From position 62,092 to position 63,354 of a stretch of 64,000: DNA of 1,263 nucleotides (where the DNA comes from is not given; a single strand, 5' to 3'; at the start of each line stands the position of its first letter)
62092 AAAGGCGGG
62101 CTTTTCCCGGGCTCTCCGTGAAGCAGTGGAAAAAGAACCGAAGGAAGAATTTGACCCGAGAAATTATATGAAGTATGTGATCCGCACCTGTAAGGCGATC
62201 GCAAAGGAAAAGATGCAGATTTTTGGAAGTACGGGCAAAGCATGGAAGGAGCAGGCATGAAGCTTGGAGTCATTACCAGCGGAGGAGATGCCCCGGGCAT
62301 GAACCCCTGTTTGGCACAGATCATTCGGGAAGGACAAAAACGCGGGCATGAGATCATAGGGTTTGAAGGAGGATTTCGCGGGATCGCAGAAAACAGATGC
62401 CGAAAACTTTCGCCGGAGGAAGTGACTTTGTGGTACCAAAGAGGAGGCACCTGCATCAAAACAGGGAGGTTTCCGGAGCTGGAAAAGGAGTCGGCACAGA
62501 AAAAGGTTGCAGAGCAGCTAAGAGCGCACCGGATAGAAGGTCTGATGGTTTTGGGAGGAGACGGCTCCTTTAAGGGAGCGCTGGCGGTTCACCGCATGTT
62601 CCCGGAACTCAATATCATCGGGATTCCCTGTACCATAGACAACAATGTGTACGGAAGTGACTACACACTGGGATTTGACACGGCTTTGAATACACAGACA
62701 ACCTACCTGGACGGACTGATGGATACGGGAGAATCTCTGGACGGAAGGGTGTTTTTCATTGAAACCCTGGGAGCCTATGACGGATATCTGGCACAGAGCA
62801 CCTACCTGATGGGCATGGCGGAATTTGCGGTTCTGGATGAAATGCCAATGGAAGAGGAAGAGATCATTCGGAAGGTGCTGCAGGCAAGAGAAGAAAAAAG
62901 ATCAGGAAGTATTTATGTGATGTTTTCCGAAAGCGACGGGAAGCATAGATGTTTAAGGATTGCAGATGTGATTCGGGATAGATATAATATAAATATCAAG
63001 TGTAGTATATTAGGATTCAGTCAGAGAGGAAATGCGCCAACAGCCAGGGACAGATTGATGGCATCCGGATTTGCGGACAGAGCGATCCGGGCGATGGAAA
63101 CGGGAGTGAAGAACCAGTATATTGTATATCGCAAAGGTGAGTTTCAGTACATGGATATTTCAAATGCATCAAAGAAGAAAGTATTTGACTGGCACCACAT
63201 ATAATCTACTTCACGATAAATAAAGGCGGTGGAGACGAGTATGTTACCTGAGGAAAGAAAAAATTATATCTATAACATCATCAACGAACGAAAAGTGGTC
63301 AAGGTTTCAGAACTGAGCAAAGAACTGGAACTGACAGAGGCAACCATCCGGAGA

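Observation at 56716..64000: Sugar catabolic cassette with a PfkA-family kinase lacking canonical fructose-6-phosphate contacts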

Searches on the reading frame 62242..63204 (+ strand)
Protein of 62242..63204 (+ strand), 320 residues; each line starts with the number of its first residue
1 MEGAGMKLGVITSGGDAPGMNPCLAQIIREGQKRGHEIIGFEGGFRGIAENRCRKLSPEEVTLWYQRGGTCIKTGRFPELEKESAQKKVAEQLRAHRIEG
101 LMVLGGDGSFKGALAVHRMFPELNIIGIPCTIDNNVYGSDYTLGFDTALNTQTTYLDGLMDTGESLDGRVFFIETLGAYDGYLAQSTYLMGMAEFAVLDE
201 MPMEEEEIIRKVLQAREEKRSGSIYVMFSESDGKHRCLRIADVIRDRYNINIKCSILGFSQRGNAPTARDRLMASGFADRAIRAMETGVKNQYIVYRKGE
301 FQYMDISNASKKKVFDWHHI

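Call 4: search_protein_families(library=pfam, proteins=[window:62242-63204:+])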
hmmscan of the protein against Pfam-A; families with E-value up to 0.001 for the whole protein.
window:62242-63204:+ (320 aa): 1 family
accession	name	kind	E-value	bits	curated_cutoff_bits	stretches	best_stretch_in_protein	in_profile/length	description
PF00365.25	PFK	-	4e-77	259.7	30.9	1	7-284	1-276/277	Phosphofructokinase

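Call 5: search_protein_families(library=ncbifam, proteins=[window:62242-63204:+])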
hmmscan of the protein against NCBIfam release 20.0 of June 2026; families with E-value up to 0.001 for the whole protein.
window:62242-63204:+ (320 aa): 11 families
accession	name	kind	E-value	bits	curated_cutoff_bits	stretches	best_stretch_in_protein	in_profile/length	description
TIGR02482.1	PFKA_ATP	equivalog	1.2e-77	261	371.35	1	7-309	1-300/301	6-phosphofructokinase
NF002872.1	PRK03202.1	subfamily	1.7e-77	260.5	253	1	6-313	1-307/323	ATP-dependent 6-phosphofructokinase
TIGR02483.1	PFK_mixed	subfamily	2.2e-59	201.2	430.55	2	7-227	1-222/325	phosphofructokinase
TIGR02478.1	6PF1K_euk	equivalog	1e-49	169.4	708.4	1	5-291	389-683/744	6-phosphofructokinase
NF010674.0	PRK14071.1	equivalog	3.2e-36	125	544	1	6-311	5-336/360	ATP-dependent 6-phosphofructokinase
NF041103.1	PFKA_PPi_Ttgales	equivalog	1.9e-27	96.3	550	1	8-200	1-198/407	diphosphate--fructose-6-phosphate 1-phosphotransferase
NF005301.0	PRK06830.1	equivalog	6.3e-24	84.3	400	1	6-234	82-316/445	ATP-dependent 6-phosphofructokinase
NF010675.0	PRK14072.1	subfamily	3.7e-19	68.8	273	1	11-230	9-245/416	diphosphate--fructose-6-phosphate 1-phosphotransferase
NF005482.0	PRK07085.1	subfamily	8.2e-18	64.2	446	1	5-190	73-266/558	diphosphate--fructose-6-phosphate 1-phosphotransferase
TIGR02477.1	PFKA_PPi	equivalog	9.9e-17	60.6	587.95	1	5-200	67-270/539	diphosphate--fructose-6-phosphate 1-phosphotransferase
NF005121.0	PRK06555.1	equivalog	2.6e-09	36.3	395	1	7-252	5-263/404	pyrophosphate--fructose-6-phosphate 1-phosphotransferase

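Call 6: search_solved_structures(query=window:62242-63204:+, show_alignments=3)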
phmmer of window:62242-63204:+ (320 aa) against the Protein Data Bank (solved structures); distinct sequences matched with E-value up to 0.001: 28.
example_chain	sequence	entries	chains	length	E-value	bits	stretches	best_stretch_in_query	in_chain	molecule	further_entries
4xyj_A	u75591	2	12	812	3e-63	217.5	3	7-284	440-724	ATP-dependent 6-phosphofructokinase, platelet type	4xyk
7tff_A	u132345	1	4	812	1.4e-62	215.3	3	7-284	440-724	ATP-dependent 6-phosphofructokinase, platelet type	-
4rh3_A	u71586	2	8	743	4.8e-62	213.6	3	7-284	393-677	ATP-dependent 6-phosphofructokinase, platelet type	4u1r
4wl0_A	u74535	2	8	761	5.3e-62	213.4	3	7-284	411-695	ATP-dependent 6-phosphofructokinase, platelet type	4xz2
3o8l_A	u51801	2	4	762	4.3e-61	210.4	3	8-293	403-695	6-phosphofructokinase, muscle type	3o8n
4omt_A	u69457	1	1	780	7.2e-61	209.7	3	8-293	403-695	6-phosphofructokinase, muscle type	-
7lw1_A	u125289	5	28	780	2.2e-60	208.1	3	4-300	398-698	ATP-dependent 6-phosphofructokinase, liver type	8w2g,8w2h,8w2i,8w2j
3o8o_A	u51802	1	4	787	1.9e-56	195.1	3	6-288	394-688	6-phosphofructokinase subunit alpha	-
3u39_A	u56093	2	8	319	1.5e-52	182.4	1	7-309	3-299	6-phosphofructokinase | PHOSPHOFRUCTOKINASE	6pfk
1mto_A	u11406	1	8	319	2e-52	181.9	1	7-309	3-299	6-phosphofructokinase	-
3pfk_A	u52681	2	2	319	3.7e-52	181.1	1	7-309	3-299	PHOSPHOFRUCTOKINASE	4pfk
4i4i_A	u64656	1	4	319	7.1e-52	180.1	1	7-309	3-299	6-phosphofructokinase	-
3opy_A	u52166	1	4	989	1.1e-51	179.5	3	4-282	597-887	6-phosphofructo-1-kinase alpha-subunit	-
4i36_A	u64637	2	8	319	1.9e-51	178.7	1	7-309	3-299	6-phosphofructokinase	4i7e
3opy_B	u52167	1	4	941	2.1e-51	178.6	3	7-286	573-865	6-phosphofructo-1-kinase beta-subunit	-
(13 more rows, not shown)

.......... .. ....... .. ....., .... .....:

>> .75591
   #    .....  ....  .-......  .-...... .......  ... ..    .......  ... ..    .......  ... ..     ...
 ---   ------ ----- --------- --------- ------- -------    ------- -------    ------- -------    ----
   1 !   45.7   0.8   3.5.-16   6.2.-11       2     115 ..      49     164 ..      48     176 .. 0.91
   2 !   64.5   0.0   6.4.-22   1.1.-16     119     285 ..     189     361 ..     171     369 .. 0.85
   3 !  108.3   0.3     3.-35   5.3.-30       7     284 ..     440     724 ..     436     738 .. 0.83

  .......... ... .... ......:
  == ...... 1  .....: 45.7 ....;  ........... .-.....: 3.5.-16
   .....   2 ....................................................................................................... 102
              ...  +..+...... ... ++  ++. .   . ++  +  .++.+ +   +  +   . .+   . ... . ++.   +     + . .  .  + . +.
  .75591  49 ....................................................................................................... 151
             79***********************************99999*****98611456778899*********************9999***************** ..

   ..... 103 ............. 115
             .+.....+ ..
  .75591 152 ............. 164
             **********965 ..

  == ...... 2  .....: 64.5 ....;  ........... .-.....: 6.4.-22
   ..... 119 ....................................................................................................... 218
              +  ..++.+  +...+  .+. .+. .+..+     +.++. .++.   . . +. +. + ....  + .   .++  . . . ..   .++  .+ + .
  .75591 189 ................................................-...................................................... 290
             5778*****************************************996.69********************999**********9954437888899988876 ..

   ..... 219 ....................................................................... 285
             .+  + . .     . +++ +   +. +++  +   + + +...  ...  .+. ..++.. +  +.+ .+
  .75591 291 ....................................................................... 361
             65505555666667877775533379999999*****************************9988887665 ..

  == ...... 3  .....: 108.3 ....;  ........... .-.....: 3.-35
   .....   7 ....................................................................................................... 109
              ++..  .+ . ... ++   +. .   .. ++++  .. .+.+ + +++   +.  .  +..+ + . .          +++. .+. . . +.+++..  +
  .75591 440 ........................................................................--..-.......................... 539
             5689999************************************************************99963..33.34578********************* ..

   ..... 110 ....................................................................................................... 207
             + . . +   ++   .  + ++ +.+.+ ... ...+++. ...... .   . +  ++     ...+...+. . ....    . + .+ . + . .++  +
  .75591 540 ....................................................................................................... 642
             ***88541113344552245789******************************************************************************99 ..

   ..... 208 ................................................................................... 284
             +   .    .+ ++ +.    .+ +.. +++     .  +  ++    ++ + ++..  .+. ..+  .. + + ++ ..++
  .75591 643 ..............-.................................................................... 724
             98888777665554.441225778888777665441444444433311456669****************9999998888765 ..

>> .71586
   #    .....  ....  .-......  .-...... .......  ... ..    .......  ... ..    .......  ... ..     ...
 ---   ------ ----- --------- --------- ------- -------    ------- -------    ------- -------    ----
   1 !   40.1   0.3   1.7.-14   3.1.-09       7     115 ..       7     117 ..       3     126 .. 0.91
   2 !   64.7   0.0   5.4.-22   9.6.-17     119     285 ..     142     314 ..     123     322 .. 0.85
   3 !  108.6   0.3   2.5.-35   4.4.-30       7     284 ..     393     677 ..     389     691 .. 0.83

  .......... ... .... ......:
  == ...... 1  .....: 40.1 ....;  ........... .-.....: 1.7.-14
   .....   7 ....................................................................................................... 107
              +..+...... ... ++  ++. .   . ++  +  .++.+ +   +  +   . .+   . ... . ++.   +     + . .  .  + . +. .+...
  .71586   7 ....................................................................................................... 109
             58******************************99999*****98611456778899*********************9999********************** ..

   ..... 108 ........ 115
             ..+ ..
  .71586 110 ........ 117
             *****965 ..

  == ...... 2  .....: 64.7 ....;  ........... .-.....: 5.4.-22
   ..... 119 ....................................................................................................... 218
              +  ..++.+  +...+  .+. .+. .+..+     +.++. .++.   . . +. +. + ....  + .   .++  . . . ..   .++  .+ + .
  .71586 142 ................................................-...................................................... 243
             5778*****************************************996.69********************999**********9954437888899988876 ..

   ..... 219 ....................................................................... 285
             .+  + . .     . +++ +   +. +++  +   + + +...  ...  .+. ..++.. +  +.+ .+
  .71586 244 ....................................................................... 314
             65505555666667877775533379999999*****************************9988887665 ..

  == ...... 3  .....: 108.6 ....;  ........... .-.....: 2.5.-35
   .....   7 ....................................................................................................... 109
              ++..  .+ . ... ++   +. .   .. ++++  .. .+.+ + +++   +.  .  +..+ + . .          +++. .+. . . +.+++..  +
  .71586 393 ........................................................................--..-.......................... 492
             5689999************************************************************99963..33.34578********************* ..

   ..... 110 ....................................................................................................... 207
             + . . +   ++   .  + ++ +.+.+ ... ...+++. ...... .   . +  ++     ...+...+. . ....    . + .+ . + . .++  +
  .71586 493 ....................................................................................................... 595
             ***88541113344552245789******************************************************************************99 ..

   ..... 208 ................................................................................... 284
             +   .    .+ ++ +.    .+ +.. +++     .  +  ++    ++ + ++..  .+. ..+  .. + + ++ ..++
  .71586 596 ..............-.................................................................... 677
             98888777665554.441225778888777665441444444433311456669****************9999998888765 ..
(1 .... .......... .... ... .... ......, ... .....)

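Call 8: find_encoding_contigs(protein=window:62242-63204:+, flank=10000, max_places=8)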
Protein window:62242-63204:+ (320 aa): 1 contig read that carries it; 1 place shown.
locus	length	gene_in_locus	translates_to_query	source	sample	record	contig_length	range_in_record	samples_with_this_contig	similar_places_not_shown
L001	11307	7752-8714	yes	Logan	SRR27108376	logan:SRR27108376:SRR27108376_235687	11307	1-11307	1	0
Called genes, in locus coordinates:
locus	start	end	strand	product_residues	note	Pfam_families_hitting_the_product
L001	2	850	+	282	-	?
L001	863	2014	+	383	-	PF02504:FA_synthesis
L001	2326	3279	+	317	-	PF00532:Peripla_BP_1, PF13407:Peripla_BP_4, PF13458:Peripla_BP_6 (weak), PF13377:Peripla_BP_3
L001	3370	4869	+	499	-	PF00005:ABC_tran, PF13304:AAA_21 (faint), PF00005:ABC_tran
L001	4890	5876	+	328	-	PF02653:BPD_transp_2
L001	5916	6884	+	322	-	PF00480:ROK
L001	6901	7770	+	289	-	PF01116:F_bP_aldolase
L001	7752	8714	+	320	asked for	PF00365:PFK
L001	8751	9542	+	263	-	PF08220:HTH_DeoR, PF08279:HTH_11 (weak), PF00455:DeoRC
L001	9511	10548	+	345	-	PF02733:Dak1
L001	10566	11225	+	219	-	PF02734:Dak2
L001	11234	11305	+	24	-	?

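Call 9: find_homologous_proteins(query=window:62242-63204:+)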
Query window:62242-63204:+ (320 aa): 7920 proteins with E <= 0.001 among 8000 candidates; the best 120 are listed.
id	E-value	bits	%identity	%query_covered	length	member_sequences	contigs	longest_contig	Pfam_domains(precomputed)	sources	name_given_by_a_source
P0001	4.5e-197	672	92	98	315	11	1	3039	PF00365.26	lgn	-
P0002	4.4e-179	613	83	98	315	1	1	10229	PF00365.26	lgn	-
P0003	2.8e-121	423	57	98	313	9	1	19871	PF00365.26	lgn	-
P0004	6.8e-113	395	56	98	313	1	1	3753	PF00365.26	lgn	-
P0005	1.5e-111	391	54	98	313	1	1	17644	PF00365.26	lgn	-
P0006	2.3e-111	390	53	98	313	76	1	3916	PF00365.26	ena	-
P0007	2.2e-110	387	52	98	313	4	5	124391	PF00365.26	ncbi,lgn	ncbi:MAG: 6-phosphofructokinase [Lachnospiraceae bacterium]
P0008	3.4e-109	383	53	98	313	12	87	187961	PF00365.26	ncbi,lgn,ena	-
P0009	1.8e-108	381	53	98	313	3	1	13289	PF00365.26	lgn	-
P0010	8.4e-107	375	51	98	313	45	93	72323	PF00365.26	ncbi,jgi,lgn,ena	-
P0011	4.1e-106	373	52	98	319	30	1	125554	PF00365.26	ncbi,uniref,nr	ncbi:6-phosphofructokinase [Anaerotignum sp.]|uniref:6-phosphofructokinase n=1 Tax=Anaerotignum sp. 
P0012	4.3e-106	373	50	98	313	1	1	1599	PF00365.26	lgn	-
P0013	4.6e-106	373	53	97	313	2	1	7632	PF00365.26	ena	-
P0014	5.5e-106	373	52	97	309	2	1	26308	PF00365.26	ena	-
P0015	6.2e-106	373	53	97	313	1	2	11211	PF00365.26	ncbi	-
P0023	3.2e-104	367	51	98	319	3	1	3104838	PF00365.26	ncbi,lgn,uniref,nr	ncbi:6-phosphofructokinase [Anaerotignum sp. MB30-C6]|uniref:6-phosphofructokinase n=1 Tax=Anaerotig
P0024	4.0e-104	367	52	97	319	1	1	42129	PF00365.26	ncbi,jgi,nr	ncbi:MAG: ATP-dependent 6-phosphofructokinase [Spirochaetaceae bacterium]|jgi:6-phosphofructokinase 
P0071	1.1e-91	326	47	98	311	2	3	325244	PF00365.26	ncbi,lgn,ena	-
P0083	4.5e-82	294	43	97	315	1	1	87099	PF00365.26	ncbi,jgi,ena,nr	ncbi:MAG: 6-phosphofructokinase [Oscillospiraceae bacterium]|nr:6-phosphofructokinase [Oscillospirac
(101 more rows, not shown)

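Call 15: find_encoding_contigs(protein=P0023, flank=10000, max_places=2)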
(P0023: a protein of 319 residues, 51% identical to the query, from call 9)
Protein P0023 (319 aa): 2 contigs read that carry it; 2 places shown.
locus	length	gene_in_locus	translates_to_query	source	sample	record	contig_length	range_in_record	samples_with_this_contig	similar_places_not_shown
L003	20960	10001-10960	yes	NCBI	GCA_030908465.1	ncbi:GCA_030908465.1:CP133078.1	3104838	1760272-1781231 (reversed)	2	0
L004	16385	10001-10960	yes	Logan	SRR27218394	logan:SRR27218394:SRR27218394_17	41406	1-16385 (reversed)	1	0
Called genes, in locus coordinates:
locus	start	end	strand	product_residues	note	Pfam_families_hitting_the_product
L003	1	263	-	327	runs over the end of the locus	PF01032:FecCD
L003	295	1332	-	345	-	PF01497:Peripla_BP_2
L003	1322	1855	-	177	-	PF03266:NTPase_1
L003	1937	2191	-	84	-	-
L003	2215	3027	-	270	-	PF01418:HTH_6, PF13580:SIS_2 (faint), PF01380:SIS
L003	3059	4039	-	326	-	PF00294:PfkB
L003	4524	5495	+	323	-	PF00532:Peripla_BP_1, PF13407:Peripla_BP_4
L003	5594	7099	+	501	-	PF00005:ABC_tran, PF13304:AAA_21 (faint), PF00005:ABC_tran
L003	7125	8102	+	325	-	PF02653:BPD_transp_2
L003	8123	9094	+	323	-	PF00480:ROK, PF01869:BcrAD_BadFG (faint)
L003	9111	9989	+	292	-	PF01116:F_bP_aldolase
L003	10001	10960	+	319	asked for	PF00365:PFK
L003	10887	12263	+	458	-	PF08013:GatZ_KbaZ-like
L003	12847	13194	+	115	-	-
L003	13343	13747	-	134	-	PF01451:LMWPc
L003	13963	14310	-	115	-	PF13192:Thioredoxin_3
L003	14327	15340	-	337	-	PF03773:ArsP_1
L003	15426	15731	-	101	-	PF12840:HTH_20 (weak), PF01022:HTH_5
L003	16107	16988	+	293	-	-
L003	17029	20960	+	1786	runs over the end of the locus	PF00092:VWA (weak), PF13519:VWA_2 (weak), PF09479:Flg_new, PF18998:Flg_new_2 (weak), PF00395:SLH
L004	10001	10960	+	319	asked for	PF00365:PFK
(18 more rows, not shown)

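Call 16: find_encoding_contigs(protein=P0008, flank=10000, max_places=2)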
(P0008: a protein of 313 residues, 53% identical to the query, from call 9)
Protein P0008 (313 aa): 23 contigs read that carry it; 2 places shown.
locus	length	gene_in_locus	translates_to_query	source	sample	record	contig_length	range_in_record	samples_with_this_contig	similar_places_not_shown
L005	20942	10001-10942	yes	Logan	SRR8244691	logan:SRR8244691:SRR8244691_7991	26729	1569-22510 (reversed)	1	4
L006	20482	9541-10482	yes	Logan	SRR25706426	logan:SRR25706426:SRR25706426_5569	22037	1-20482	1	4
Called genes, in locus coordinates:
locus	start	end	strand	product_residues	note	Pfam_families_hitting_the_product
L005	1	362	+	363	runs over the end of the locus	PF03235:GmrSD_N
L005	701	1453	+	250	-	PF07195:FliD_C (faint)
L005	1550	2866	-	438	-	PF08013:GatZ_KbaZ-like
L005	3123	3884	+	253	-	PF04703:FaeA (faint), PF08220:HTH_DeoR, PF08279:HTH_11 (weak), PF08280:HTH_Mga, PF13412:HTH_24 (faint), PF19187:HTH_PafC (weak), PF00455:DeoRC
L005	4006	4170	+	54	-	-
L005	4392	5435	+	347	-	PF13377:Peripla_BP_3 (faint), PF00532:Peripla_BP_1, PF13407:Peripla_BP_4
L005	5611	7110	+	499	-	PF00005:ABC_tran, PF13304:AAA_21 (faint), PF00005:ABC_tran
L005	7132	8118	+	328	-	PF02653:BPD_transp_2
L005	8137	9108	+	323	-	PF00480:ROK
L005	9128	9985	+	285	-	PF01116:F_bP_aldolase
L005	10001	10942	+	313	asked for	PF00365:PFK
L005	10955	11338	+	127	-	PF00903:Glyoxalase, PF13669:Glyoxalase_4 (weak)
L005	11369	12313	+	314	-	PF00294:PfkB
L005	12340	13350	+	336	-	PF02733:Dak1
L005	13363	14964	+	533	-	PF02734:Dak2, PF00294:PfkB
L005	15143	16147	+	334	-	PF01966:HD, PF13286:HD_assoc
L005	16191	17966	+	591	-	PF01807:Zn_ribbon_DnaG, PF08275:DNAG_N, PF01751:Toprim, PF13155:Toprim_2, PF13362:Toprim_3 (weak), PF13662:Toprim_4, PF10410:DnaB_bind (weak)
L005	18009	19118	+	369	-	PF03979:Sigma70_r1_1, PF00140:Sigma70_r1_2, PF04542:Sigma70_r2, PF04539:Sigma70_r3, PF04545:Sigma70_r4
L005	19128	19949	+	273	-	PF12847:Methyltransf_18, PF04816:TrmK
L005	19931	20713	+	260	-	PF01784:DUF34_NIF3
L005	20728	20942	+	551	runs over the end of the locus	PF00485:PRK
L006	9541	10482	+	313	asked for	PF00365:PFK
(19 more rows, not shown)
